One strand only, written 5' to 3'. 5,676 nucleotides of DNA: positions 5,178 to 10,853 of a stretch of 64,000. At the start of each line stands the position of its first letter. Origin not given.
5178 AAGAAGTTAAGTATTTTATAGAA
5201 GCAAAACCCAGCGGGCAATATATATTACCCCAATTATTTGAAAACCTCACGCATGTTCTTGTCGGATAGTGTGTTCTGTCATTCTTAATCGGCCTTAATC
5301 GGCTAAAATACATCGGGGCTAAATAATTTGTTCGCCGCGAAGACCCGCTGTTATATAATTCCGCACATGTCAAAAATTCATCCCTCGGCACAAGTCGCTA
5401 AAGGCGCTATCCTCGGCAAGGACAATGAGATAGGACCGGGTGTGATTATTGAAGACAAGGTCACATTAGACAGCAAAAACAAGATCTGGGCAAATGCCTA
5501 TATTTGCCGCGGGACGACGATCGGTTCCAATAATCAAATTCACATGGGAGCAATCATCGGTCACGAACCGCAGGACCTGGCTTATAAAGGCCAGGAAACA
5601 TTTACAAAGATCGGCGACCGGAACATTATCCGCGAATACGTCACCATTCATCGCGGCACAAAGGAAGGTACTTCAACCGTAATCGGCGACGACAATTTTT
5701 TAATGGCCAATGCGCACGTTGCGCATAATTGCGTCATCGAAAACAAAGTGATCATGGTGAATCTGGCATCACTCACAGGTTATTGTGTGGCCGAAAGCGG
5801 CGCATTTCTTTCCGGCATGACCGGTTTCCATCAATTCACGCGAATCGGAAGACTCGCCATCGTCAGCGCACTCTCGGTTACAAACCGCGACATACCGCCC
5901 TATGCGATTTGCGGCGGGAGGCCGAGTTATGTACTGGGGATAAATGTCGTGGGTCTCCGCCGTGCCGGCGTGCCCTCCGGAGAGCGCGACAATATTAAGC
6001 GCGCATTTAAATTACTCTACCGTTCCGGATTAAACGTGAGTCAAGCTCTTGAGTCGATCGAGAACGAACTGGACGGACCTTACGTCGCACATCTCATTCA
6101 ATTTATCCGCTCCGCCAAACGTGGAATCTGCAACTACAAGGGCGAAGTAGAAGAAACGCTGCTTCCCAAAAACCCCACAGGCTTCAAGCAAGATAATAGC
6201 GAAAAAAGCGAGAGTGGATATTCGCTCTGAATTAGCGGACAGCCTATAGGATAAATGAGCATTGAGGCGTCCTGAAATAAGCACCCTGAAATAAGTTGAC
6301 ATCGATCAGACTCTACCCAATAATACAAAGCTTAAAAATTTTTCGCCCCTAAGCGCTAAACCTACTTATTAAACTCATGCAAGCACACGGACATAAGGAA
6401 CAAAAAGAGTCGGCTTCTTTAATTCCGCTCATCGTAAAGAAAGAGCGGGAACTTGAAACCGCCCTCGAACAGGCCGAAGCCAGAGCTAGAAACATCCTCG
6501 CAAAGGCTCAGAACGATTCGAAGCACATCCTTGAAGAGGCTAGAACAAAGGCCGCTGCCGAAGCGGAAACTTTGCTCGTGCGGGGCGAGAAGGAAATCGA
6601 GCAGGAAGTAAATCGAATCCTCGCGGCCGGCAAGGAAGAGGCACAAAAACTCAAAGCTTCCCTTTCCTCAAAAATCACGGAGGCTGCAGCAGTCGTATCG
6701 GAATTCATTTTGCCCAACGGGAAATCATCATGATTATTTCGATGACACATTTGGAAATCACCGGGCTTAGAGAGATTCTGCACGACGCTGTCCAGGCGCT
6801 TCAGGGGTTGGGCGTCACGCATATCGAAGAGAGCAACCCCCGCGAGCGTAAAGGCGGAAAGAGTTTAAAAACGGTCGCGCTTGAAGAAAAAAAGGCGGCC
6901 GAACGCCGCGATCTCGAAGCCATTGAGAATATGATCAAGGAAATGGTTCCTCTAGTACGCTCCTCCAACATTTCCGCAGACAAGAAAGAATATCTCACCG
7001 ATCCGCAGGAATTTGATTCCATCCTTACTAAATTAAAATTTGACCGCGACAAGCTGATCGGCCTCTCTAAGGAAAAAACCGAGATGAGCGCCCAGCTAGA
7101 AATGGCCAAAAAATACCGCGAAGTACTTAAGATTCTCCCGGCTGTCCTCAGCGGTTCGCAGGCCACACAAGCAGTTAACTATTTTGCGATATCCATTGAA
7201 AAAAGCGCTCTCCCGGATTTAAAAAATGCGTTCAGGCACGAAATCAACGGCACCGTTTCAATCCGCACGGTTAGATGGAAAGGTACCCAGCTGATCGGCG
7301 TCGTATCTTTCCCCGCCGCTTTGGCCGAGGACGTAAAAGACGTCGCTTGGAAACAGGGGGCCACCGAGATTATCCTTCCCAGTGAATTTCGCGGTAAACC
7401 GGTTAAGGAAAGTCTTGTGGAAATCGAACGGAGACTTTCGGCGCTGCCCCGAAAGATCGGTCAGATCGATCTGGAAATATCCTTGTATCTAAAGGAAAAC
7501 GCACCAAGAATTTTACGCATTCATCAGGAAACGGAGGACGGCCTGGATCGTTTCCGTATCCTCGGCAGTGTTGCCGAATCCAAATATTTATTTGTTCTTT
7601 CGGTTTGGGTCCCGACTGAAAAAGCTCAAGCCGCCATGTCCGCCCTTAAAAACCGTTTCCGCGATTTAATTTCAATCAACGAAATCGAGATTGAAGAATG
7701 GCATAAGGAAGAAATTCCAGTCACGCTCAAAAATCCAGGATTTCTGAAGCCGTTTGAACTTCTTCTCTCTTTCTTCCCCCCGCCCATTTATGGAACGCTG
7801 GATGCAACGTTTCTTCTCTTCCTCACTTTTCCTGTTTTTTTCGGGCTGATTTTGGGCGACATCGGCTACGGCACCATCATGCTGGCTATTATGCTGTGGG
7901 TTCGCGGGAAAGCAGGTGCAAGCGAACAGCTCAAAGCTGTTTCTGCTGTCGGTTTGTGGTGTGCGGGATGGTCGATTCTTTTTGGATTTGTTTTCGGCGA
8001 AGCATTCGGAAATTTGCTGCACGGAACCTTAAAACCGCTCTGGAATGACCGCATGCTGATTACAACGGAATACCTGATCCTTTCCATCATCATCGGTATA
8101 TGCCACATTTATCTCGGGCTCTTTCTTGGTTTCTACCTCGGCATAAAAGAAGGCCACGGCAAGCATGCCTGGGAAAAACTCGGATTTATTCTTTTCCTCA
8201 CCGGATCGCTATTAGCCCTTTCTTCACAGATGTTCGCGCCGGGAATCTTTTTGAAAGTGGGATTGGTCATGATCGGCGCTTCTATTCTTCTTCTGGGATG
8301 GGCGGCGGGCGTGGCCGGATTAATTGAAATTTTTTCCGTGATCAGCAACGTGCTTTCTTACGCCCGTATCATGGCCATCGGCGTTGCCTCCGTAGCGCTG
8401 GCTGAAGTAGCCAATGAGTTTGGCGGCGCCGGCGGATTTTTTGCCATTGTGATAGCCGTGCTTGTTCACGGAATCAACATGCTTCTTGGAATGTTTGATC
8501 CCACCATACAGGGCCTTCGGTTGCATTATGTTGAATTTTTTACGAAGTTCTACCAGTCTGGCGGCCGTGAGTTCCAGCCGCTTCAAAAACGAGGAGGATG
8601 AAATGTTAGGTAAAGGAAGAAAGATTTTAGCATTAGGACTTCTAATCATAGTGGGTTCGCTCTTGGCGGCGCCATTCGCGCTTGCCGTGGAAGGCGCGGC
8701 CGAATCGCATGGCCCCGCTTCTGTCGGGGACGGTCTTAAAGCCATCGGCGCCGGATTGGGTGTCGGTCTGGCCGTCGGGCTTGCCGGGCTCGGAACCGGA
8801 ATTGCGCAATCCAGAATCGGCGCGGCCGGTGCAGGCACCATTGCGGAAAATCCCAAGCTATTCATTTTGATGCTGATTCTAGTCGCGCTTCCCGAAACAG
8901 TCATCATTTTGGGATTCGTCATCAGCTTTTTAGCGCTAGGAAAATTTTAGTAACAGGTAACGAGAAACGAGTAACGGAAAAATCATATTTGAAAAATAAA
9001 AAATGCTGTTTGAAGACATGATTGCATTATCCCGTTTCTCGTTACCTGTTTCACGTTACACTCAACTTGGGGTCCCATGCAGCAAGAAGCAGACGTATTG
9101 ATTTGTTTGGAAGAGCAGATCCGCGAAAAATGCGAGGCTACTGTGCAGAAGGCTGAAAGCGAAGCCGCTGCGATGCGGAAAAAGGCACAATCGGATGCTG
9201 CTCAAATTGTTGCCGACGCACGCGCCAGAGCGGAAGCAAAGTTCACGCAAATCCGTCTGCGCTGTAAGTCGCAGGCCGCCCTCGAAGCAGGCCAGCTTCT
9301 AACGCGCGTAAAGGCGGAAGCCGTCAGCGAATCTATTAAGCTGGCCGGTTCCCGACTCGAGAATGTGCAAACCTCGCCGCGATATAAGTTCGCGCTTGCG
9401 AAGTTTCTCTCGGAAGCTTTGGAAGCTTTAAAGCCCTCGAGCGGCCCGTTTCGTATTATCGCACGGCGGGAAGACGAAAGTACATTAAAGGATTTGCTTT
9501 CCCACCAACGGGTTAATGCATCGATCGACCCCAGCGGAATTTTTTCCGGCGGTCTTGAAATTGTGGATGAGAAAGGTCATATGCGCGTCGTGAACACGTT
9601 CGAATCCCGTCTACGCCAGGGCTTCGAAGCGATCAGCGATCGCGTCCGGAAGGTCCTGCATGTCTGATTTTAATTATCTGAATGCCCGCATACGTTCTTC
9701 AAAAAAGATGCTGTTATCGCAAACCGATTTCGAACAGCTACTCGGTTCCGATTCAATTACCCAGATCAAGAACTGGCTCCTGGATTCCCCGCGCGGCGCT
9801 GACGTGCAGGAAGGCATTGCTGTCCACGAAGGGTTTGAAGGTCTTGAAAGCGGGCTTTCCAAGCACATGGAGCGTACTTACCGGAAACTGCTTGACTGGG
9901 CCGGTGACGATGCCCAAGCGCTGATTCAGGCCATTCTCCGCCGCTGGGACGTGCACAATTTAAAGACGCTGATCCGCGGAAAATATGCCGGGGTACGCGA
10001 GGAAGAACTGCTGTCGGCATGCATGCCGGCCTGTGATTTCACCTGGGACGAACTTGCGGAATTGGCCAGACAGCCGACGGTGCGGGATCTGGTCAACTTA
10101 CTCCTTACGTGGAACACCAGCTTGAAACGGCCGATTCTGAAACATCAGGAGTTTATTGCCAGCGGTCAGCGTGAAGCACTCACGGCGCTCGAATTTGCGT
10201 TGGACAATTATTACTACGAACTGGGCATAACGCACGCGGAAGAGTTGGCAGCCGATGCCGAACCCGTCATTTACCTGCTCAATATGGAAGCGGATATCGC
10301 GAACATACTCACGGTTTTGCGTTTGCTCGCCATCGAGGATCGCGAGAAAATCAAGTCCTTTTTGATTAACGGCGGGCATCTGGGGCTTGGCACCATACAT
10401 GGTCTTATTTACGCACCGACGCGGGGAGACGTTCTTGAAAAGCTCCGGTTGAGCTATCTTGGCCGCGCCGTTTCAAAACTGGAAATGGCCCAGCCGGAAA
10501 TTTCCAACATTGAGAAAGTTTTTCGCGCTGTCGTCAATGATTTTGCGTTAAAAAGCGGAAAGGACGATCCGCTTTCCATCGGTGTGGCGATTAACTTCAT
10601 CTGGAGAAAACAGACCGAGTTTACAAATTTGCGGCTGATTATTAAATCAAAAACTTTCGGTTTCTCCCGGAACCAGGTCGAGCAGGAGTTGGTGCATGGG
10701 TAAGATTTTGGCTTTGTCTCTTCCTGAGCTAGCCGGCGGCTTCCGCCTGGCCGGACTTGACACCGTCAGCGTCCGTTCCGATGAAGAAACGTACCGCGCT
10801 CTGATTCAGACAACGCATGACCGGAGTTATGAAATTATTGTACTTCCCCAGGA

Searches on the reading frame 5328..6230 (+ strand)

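Call 31: search_protein_families(library=pfam, max_evalue=0.00001, proteins=[window:5328-6230:+])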
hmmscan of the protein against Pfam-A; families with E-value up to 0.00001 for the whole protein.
window:5328-6230:+ (300 aa): 3 families
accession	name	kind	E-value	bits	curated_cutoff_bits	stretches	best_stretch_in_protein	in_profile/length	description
PF13720.11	Acetyltransf_11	-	1.4e-25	89.9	24.5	1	188-268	1-82/82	Udp N-acetylglucosamine O-acyltransferase; Domain 2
PF00132.30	Hexapep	-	6.6e-23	79.8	27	1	117-142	2-27/36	Bacterial transferase hexapeptide (six repeats)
PF25084.1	LbH_EIF2B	-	3e-08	34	54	0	93-162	28-94/105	EIF2B subunit epsilon LbH domain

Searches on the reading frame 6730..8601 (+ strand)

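Call 31: search_protein_families(library=pfam, max_evalue=0.00001, proteins=[window:6730-8601:+])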
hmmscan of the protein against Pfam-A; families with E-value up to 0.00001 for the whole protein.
window:6730-8601:+ (623 aa): 1 family
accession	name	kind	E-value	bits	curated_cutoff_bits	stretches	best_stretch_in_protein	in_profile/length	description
PF01496.24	V_ATPase_I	-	7.2e-16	57.7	30.7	2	277-391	296-413/815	V-type ATPase 116kDa subunit family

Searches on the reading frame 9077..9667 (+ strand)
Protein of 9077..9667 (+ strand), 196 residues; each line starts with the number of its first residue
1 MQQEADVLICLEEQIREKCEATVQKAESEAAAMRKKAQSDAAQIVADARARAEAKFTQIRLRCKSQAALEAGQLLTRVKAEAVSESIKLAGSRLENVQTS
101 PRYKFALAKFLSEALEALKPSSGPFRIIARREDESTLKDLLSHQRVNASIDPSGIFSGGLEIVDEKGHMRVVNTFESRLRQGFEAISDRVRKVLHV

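Call 6: search_protein_families(library=ncbifam, proteins=[window:9077-9667:+])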
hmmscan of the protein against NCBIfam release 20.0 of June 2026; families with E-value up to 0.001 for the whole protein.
window:9077-9667:+ (196 aa): 6 families
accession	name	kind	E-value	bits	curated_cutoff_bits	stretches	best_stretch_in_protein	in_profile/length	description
NF002629.0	PRK02292.1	equivalog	6.6e-14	52.1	184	1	12-192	11-187/192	V-type ATP synthase subunit E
NF004412.0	PRK05759.1-3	equivalog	4.7e-09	36.4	156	1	14-94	79-159/185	F0F1 ATP synthase subunit B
NF003049.0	PRK03963.1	equivalog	6.6e-09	35.9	225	1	12-194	16-196/198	V-type ATP synthase subunit E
NF009961.0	PRK13428.1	equivalog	2.7e-06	26.8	328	1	20-123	59-162/445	F0F1 ATP synthase subunit B/delta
NF050102.1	DivIVA_Wag31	equivalog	8.2e-05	22.6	260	1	13-119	141-246/256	DivIVA-like cell division protein Wag31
NF002264.0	PRK01194.1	equivalog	0.00062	19.7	250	1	11-119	10-118/185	V-type ATP synthase subunit E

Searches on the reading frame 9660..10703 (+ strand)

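Call 6: search_protein_families(library=ncbifam, proteins=[window:9660-10703:+])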
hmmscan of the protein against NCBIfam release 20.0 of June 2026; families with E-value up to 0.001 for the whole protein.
window:9660-10703:+ (347 aa): 6 families
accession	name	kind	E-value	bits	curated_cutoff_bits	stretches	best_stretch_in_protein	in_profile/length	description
TIGR02923.1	AhaC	equivalog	3.3e-51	174.7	240.5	1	2-345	3-348/348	ATP synthase A1 subunit C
NF002268.0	PRK01198.1-4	equivalog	1.6e-48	165.7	381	1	2-345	9-345/346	V-type ATP synthase subunit C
NF002267.0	PRK01198.1-3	equivalog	8.6e-35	120.6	488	1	3-345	47-389/390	V-type ATP synthase subunit C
NF002266.0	PRK01198.1-2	equivalog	1.8e-32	112.6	270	1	2-345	4-329/333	V-type ATP synthase subunit C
NF002265.0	PRK01198.1-1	equivalog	1.7e-30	106.2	534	1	2-345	7-350/352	V-type ATP synthase subunit C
NF002269.0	PRK01198.1-5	equivalog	8.2e-17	61.3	574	1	4-330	35-351/369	V-type ATP synthase subunit C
